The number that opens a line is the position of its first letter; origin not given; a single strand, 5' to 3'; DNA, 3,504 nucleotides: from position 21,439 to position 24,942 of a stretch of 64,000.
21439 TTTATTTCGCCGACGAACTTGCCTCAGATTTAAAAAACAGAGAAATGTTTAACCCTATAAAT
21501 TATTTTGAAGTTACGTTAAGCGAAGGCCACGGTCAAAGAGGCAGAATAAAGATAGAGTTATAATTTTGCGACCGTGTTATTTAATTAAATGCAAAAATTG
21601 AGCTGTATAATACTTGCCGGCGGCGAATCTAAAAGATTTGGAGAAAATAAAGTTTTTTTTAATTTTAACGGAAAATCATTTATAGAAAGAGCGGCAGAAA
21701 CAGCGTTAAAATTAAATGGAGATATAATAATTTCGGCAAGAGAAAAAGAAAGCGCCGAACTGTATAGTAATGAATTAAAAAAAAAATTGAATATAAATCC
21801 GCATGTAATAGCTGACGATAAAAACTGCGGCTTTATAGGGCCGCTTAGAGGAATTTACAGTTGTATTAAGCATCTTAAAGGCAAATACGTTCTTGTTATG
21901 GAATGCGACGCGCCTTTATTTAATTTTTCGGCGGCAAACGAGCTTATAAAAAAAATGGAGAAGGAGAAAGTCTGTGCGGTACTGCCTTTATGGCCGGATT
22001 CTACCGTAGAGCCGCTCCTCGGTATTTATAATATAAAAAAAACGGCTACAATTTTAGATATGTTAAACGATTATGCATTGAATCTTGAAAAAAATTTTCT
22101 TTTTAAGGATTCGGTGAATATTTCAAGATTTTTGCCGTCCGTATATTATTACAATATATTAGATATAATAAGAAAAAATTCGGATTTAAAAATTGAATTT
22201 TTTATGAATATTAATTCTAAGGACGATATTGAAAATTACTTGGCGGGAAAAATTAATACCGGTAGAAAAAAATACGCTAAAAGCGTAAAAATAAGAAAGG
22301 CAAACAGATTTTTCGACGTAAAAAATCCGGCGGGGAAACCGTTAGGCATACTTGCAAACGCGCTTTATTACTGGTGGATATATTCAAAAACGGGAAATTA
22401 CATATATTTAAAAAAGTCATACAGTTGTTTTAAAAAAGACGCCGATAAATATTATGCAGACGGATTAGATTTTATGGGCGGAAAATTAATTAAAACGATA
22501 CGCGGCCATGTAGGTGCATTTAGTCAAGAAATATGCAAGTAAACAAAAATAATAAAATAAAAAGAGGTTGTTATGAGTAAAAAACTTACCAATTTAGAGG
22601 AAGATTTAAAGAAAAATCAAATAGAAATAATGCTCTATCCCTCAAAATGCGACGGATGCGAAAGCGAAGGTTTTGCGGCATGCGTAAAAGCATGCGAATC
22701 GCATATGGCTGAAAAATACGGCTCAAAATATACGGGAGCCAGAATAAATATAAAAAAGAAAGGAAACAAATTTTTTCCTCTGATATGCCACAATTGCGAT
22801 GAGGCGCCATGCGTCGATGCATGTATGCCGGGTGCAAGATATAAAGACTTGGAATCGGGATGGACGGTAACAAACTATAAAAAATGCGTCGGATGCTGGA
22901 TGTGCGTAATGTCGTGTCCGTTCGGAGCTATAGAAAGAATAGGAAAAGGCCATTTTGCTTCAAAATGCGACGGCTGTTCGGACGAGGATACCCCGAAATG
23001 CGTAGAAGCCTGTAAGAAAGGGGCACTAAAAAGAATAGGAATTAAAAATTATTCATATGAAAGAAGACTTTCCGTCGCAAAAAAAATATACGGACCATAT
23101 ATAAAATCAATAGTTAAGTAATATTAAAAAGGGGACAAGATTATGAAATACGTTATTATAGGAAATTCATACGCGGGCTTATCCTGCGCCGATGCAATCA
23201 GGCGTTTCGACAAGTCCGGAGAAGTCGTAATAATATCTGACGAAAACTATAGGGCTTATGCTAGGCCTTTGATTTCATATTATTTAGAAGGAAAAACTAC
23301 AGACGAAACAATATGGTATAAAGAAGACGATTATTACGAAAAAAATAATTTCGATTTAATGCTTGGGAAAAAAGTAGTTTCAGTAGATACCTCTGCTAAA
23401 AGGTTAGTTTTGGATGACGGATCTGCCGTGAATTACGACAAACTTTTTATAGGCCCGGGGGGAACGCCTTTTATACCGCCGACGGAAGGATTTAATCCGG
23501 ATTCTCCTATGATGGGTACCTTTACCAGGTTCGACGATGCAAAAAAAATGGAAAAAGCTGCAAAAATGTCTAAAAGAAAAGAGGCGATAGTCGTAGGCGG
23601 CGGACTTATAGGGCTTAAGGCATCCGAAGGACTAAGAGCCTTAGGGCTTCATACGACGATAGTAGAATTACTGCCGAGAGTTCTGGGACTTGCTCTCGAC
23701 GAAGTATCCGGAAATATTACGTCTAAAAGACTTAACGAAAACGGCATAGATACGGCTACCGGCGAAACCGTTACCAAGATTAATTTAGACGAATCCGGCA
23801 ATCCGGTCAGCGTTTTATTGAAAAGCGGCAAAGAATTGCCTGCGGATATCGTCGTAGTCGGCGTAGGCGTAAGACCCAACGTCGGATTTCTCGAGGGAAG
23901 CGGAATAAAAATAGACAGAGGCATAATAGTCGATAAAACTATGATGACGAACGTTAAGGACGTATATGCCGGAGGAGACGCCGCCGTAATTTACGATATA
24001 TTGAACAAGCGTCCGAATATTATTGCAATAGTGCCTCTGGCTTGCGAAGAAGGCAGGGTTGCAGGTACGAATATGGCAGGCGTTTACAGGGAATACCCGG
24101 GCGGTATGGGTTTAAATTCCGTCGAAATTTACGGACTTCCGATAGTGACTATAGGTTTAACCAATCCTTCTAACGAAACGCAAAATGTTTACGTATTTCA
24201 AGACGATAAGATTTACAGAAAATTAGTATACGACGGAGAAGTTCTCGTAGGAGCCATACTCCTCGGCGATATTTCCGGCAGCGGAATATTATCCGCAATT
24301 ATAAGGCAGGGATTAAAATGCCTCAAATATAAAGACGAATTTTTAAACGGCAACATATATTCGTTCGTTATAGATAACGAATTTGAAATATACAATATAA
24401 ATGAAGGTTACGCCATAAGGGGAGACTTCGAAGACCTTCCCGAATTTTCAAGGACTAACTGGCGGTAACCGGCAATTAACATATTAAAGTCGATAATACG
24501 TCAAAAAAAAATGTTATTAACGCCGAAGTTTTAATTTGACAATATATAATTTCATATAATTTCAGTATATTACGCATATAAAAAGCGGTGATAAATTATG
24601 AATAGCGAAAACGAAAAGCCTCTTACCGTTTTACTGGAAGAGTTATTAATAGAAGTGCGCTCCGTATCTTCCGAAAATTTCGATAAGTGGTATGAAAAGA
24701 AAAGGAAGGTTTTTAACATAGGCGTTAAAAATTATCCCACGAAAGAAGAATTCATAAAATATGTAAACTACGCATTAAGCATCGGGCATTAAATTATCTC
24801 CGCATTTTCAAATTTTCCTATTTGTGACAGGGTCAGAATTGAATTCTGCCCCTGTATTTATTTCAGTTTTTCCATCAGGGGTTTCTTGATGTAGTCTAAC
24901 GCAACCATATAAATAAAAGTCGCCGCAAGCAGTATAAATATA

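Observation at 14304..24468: Eleven-gene operon for a soluble Mo/W-pterin oxidoreductase coupled to an HdrB-like subunit, its own cofactor-assembly genes and an NAD(P)H/polyferredoxin module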

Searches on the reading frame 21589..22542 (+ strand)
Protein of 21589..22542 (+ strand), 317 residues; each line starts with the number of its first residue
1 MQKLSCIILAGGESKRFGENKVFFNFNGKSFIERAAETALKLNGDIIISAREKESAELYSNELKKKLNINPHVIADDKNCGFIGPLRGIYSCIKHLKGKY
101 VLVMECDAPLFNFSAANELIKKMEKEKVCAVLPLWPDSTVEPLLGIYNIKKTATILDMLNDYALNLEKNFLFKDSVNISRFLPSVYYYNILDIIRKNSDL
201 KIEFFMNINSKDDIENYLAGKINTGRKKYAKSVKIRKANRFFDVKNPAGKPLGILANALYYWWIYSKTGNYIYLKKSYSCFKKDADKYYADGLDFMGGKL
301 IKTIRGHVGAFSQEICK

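Call 3: search_protein_families(library=pfam, proteins=[window:21589-22542:+], max_evalue=0.01)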
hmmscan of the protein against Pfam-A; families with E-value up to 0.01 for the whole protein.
window:21589-22542:+ (317 aa): 2 families
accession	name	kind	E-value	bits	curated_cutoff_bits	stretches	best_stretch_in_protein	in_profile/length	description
PF12804.13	NTP_transf_3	-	8.9e-24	84.9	27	1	6-157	1-143/160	MobA-like NTP transferase domain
PF02348.25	CTP_transf_3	-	0.005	17.1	22.6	0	6-63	2-60/217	Cytidylyltransferase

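Call 4: search_protein_families(library=ncbifam, proteins=[window:21589-22542:+], max_evalue=0.01)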
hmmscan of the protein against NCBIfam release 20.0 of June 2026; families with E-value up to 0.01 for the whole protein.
window:21589-22542:+ (317 aa): 19 families
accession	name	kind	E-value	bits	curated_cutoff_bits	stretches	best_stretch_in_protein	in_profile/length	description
NF001457.0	PRK00317.1-3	equivalog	5.1e-32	111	164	1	4-216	2-192/200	molybdenum cofactor guanylyltransferase MobA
TIGR02665.1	molyb_mobA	equivalog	1.8e-18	67.2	151.85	1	5-153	2-142/186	molybdenum cofactor guanylyltransferase MobA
NF002741.0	PRK02726.1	equivalog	1.7e-16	60.4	179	1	2-160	6-156/200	molybdenum cofactor guanylyltransferase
NF001837.0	PRK00560.1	equivalog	1.6e-15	57.3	182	1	3-165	8-154/196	molybdenum cofactor guanylyltransferase MobA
TIGR03310.1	matur_MocA_YgfJ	equivalog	3e-14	53.4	186.45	1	5-146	1-138/188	molybdenum cofactor cytidylyltransferase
NF011059.0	PRK14490.1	equivalog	2.1e-13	50.2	354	1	3-176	180-342/374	bifunctional molybdenum cofactor guanylyltransferase MobA/molybdopterin-guanine dinucleotide biosynthesis adaptor protein MobB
NF011056.0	PRK14489.1-1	equivalog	3.8e-12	46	379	1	3-162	5-149/363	bifunctional molybdenum cofactor guanylyltransferase MobA/molybdopterin-guanine dinucleotide biosynthesis adaptor protein MobB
NF011070.0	PRK14500.1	equivalog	8.7e-07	28.5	606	1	4-150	167-303/358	putative bifunctional molybdopterin-guanine dinucleotide biosynthesis protein MoaC/MobA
TIGR00453.1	ispD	equivalog_domain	2.2e-05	24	181.3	1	6-135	2-129/219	2-C-methyl-D-erythritol 4-phosphate cytidylyltransferase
TIGR01173.1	glmU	equivalog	2.2e-05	23.5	366.85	1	5-129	2-123/452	bifunctional UDP-N-acetylglucosamine diphosphorylase/glucosamine-1-phosphate N-acetyltransferase GlmU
NF045665.1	NTPtran_DVU1551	equivalog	7.3e-05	21.9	315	1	5-144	2-137/359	DVU_1551 family NTP transferase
NF011057.0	PRK14489.1-2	subfamily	0.00012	21.4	541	1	2-122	5-114/363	bifunctional molybdenum cofactor guanylyltransferase MobA/molybdopterin-guanine dinucleotide biosynthesis adaptor protein MobB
NF010932.0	PRK14352.1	equivalog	0.00013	20.8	611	1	3-128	6-131/488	bifunctional UDP-N-acetylglucosamine diphosphorylase/glucosamine-1-phosphate N-acetyltransferase GlmU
TIGR03584.1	PseF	equivalog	0.00026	20.7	205.7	1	6-130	2-127/222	pseudaminic acid cytidylyltransferase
TIGR03202.1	pucB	equivalog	0.0007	19.4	235.05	1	6-123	3-122/192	xanthine dehydrogenase accessory protein PucB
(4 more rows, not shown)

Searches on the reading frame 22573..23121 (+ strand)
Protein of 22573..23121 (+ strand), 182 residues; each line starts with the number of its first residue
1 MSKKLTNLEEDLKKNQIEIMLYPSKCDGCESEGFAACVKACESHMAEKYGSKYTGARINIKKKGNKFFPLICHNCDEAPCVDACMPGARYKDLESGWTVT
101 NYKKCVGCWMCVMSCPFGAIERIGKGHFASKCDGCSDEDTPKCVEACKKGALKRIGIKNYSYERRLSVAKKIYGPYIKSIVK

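Call 3: search_protein_families(library=pfam, proteins=[window:22573-23121:+], max_evalue=0.01)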
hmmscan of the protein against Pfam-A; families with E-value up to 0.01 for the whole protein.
window:22573-23121:+ (182 aa): 6 families
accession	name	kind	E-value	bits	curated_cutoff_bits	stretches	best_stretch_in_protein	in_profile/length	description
PF13247.11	Fer4_11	-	2.7e-13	50.4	26.2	1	66-152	4-95/100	4Fe-4S dicluster domain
PF12838.12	Fer4_7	-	1.9e-10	41.5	27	2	104-122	1-19/52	4Fe-4S dicluster domain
PF13187.11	Fer4_9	-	3.2e-08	33.9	27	1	104-151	1-51/52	4Fe-4S dicluster domain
PF12837.12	Fer4_6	-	4.7e-08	33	25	1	101-120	5-24/24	4Fe-4S binding domain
PF00037.32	Fer4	-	2.1e-07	30.9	21.1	1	100-121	3-24/24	4Fe-4S binding domain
PF13237.11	Fer4_10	-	1.7e-06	28.3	25.5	2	100-147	4-52/53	4Fe-4S dicluster domain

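Call 4: search_protein_families(library=ncbifam, proteins=[window:22573-23121:+], max_evalue=0.01)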
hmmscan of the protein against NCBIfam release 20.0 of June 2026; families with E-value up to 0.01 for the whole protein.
window:22573-23121:+ (182 aa): 33 families (the best 25 are shown)
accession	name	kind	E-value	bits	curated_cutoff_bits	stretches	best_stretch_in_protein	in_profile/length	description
NF045766.1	PhenlGlyoxDHPadI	equivalog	8e-19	67.7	700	1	19-156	7-137/443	NADH-dependent phenylglyoxylate dehydrogenase subunit beta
NF009408.0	PRK12769.1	equivalog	1.3e-18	66.5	1003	1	20-168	6-161/659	formate-dependent uric acid utilization protein AegA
NF009451.0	PRK12809.1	equivalog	4.4e-17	61.6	1154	1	25-156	11-138/639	formate-dependent uric acid utilization protein YgfT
TIGR02951.1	DMSO_dmsB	equivalog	3.3e-16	59.7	214.1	1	24-154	9-150/161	DMSO/selenate family reductase complex B subunit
NF007658.0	PRK10330.1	equivalog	7.1e-15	54.9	260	1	19-123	5-107/181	electron transport protein HydN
NF011569.0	PRK14993.1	equivalog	1.6e-13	50.7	416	1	17-152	44-183/244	tetrathionate reductase subunit TtrB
TIGR03149.1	cyt_nit_nrfC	equivalog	1.9e-13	50.3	377.6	1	33-153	50-180/225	cytochrome c nitrite reductase Fe-S protein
NF045797.1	DsrO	equivalog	2.3e-11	43.6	200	1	31-148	54-194/235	sulfate reduction electron transfer complex DsrMKJOP subunit DsrO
NF041715.1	arsenate_red_ArrB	equivalog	3.2e-11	43.2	450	1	24-121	10-105/233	arsenate respiratory reductase iron-sulfur subunit ArrB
TIGR03478.1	DMSO_red_II_bet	subfamily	3e-09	36.2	480.7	1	67-164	126-223/321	DMSO reductase family type II enzyme, iron-sulfur subunit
NF041782.1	mnquin_red_QrcC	equivalog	1.7e-08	34.4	400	1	66-119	59-115/239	menaquinone reductase iron-sulfur cluster-binding subunit QrcC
NF038355.1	FDH3_beta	equivalog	4.1e-08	33.5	240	1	34-132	15-113/180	formate dehydrogenase FDH3 subunit beta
NF045715.1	sulf_resp_HmcB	equivalog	1.4e-07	30.9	420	1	62-153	97-194/307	sulfate respiration complex iron-sulfur protein HmcB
NF007382.0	PRK09898.1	equivalog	2e-07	30.8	213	1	69-159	120-205/208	ferredoxin-like protein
NF008134.0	PRK10882.1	equivalog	4.1e-07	29.4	263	1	61-152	102-203/329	hydrogenase 2 operon protein HybA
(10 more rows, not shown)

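Call 92: search_solved_structures(query=window:22573-23121:+, max_evalue=0.00001)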
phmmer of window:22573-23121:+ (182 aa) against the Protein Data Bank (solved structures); distinct sequences matched with E-value up to 0.00001: 17.
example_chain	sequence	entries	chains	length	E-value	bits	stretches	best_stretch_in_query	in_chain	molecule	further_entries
9mqx_E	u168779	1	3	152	1.3e-16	64.3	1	19-164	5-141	Fe-S-cluster-containing hydrogenase subunit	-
7qv7_B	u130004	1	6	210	5.7e-16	62.2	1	19-123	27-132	Hydrogen dependent carbon dioxide reductase subunit HycB4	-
7qv7_A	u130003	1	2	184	1.5e-11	47.8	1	65-121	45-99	Hydrogen dependent carbon dioxide reductase subunit HycB3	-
6cz7_B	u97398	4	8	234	1.8e-11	47.5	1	67-121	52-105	4Fe-4S ferredoxin, iron-sulfur binding domain protein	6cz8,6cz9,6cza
6x6u_B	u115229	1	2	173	2e-11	47.4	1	15-157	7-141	Oxidoreductase, Fe-S subunit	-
7z0s_B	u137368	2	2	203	2.4e-11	47.1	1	28-126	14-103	Formate hydrogenlyase subunit 2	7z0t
6x1o_B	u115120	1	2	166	7e-11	45.6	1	18-158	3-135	Oxidoreductase, Fe-S subunit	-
8c0z_C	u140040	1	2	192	1.8e-10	44.3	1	21-156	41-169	Iron-sulfur cluster-binding protein potential subunit of aldehyde oxidoreductase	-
4ydd_B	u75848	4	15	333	2.3e-09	40.7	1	65-151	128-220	DMSO reductase family type II enzyme, iron-sulfur subunit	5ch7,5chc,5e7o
2vpw_B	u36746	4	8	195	2.3e-07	34.2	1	66-148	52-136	NRFC PROTEIN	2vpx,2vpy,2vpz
2ivf_B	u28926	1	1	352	2.6e-07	34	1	69-157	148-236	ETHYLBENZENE DEHYDROGENASE BETA-SUBUNIT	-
9sw6_G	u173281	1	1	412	3.5e-07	33.5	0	99-153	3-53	Polyferredoxin protein MvhB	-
1q16_B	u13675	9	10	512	9e-07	32.2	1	67-161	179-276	Respiratory nitrate reductase 1 beta chain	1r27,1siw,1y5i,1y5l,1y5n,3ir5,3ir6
1y4z_B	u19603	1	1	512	2.3e-06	30.9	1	67-161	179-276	Respiratory nitrate reductase 1 beta chain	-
9vap_B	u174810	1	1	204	2.6e-06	30.7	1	34-135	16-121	4Fe-4S dicluster domain-containing protein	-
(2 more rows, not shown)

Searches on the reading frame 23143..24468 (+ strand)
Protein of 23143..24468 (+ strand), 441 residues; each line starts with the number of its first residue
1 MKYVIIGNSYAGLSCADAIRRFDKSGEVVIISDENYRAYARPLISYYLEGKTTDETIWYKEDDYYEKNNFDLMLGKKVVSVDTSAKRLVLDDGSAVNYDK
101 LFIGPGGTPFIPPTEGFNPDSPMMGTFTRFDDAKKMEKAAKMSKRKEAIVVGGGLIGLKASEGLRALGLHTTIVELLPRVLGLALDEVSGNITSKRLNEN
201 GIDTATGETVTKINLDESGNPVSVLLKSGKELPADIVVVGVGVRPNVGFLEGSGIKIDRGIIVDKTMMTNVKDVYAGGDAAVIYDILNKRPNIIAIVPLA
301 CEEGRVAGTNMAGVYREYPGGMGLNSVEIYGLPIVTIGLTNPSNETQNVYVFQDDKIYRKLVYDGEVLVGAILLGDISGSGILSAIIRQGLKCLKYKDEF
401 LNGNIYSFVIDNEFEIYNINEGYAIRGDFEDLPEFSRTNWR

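Call 3: search_protein_families(library=pfam, proteins=[window:23143-24468:+], max_evalue=0.01)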
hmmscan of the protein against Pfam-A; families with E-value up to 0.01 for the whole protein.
window:23143-24468:+ (441 aa): 5 families
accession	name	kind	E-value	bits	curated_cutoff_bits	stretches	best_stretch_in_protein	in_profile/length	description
PF07992.20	Pyr_redox_2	-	1.2e-56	192.8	26.1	1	1-298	1-285/291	Pyridine nucleotide-disulphide oxidoreductase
PF00070.33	Pyr_redox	-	1.7e-20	73.7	22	1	148-227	2-80/82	Pyridine nucleotide-disulphide oxidoreductase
PF18267.7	Rubredoxin_C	-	6.5e-09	36.1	25.9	1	328-390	6-69/70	Rubredoxin NAD+ reductase C-terminal domain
PF13738.12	Pyr_redox_3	-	1.3e-05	25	30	0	196-278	217-305/305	Pyridine nucleotide-disulphide oxidoreductase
PF13450.12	NAD_binding_8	-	0.0003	21.5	21.9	0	150-189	1-40/68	NAD(P)-binding Rossmann-like domain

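Call 4: search_protein_families(library=ncbifam, proteins=[window:23143-24468:+], max_evalue=0.01)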
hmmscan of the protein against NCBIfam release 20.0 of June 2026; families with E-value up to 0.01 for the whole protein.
window:23143-24468:+ (441 aa): 53 families (the best 25 are shown)
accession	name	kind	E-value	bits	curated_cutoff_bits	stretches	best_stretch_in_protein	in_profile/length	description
NF045765.1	PhenlGlyoxDHPadH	equivalog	1.3e-84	284.5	475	1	2-402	4-401/416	NADH-dependent phenylglyoxylate dehydrogenase subunit epsilon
TIGR02374.1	nitri_red_nirB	equivalog_domain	1.8e-67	228.4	578.35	1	4-388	2-383/794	nitrite reductase large subunit NirB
TIGR03385.1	CoA_CoA_reduc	equivalog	9.2e-57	192.8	578.8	1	2-345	1-347/439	CoA-disulfide reductase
NF007123.0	PRK09564.1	equivalog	4.9e-54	183.7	458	1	1-349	1-352/444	CoA-disulfide reductase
NF011565.0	PRK14989.1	subfamily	1.2e-45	155.9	883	1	2-387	5-387/847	nitrite reductase large subunit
NF046103.1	NOXase_Strep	equivalog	1.3e-43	149.6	600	1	2-349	1-349/442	H2O-forming NADH oxidase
NF042949.2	3PPDioc_HcaD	equivalog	4.7e-42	144.1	450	1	3-283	4-278/386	3-phenylpropionate/cinnamic acid dioxygenase ferredoxin--NAD(+) reductase subunit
NF041682.1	ant_diox_AndAa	equivalog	8.6e-42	143.2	650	1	2-340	5-337/406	anthranilate 1,2-dioxygenase system ferredoxin--NAD(+) reductase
NF003437.0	PRK04965.1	equivalog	3.6e-38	131.5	392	1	3-283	5-277/378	NADH:flavorubredoxin reductase NorW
NF007286.0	PRK09754.1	equivalog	5.2e-32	111.1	447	1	3-282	6-278/400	phenylpropionate dioxygenase ferredoxin reductase subunit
NF010037.0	PRK13512.1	equivalog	3.4e-31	108.6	394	1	1-339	2-338/438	CoA-disulfide reductase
TIGR01350.1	lipoamide_DH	equivalog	2.9e-23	82.3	408.8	1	75-281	115-309/461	dihydrolipoyl dehydrogenase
TIGR02053.1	MerA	equivalog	1.6e-20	73.6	454.45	1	70-313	104-330/465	mercury(II) reductase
NF004943.0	PRK06292.2-1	equivalog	9.4e-19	67.5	432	1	66-281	99-308/456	dihydrolipoyl dehydrogenase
NF003585.0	PRK05249.1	equivalog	3.9e-16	58.7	465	1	63-341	103-362/464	Si-specific NAD(P)(+) transhydrogenase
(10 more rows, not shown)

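Call 91: search_solved_structures(query=window:23143-24468:+, max_evalue=1e-20)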
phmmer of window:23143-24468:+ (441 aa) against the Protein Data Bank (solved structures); distinct sequences matched with E-value up to 1e-20: 76 (the best 60 are shown).
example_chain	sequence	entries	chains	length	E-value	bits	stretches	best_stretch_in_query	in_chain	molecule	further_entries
8c0z_E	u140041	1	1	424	6.7e-52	180.1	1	1-404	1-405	Similar to ferredoxin:NADH oxidoreductases or NADH oxidases,potential subunit of aldehyde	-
6pfz_D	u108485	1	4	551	5.8e-40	140.8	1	1-338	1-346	NADH oxidase (NoxA-3)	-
8a56_A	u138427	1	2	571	4.6e-39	137.9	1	2-341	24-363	Coenzyme A-persulfide reductase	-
3lxd_A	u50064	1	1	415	1e-37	133.4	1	3-283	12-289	FAD-dependent pyridine nucleotide-disulphide oxidoreductase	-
3cgb_A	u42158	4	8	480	6.6e-36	127.4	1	1-341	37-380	Pyridine nucleotide-disulfide oxidoreductase, class I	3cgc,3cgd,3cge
1q1r_A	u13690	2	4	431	1e-35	126.8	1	3-313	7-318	Putidaredoxin reductase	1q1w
3lb8_A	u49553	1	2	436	1.1e-35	126.8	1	3-313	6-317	Putidaredoxin reductase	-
3kd9_A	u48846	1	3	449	7.1e-35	124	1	2-341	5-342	Coenzyme A disulfide reductase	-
4fx9_A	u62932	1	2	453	7.3e-35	124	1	2-341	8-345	Coenzyme A disulfide reductase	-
3nt6_A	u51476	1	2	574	1.4e-34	123.1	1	2-340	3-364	FAD-dependent pyridine nucleotide-disulphide oxidoreductase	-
3fg2_P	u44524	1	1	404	2.4e-34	122.3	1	4-320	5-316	Putative rubredoxin reductase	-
3ntd_A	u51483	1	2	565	2.5e-34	122.3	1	2-340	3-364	FAD-dependent pyridine nucleotide-disulphide oxidoreductase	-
3nta_A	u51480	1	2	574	2.6e-34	122.2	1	2-340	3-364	FAD-dependent pyridine nucleotide-disulphide oxidoreductase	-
4ocg_A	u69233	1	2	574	3.6e-34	121.7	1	2-340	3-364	FAD-dependent pyridine nucleotide-disulphide oxidoreductase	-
1f8w_A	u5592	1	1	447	5.6e-34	121.1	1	1-374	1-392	NADH PEROXIDASE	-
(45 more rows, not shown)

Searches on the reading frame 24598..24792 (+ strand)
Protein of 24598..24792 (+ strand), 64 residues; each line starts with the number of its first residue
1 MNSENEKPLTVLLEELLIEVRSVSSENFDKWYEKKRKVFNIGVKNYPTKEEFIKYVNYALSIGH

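Call 78: search_protein_families(library=pfam, proteins=[window:24598-24792:+], max_evalue=1)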
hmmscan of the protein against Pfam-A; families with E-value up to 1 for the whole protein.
window:24598-24792:+ (64 aa): 0 families
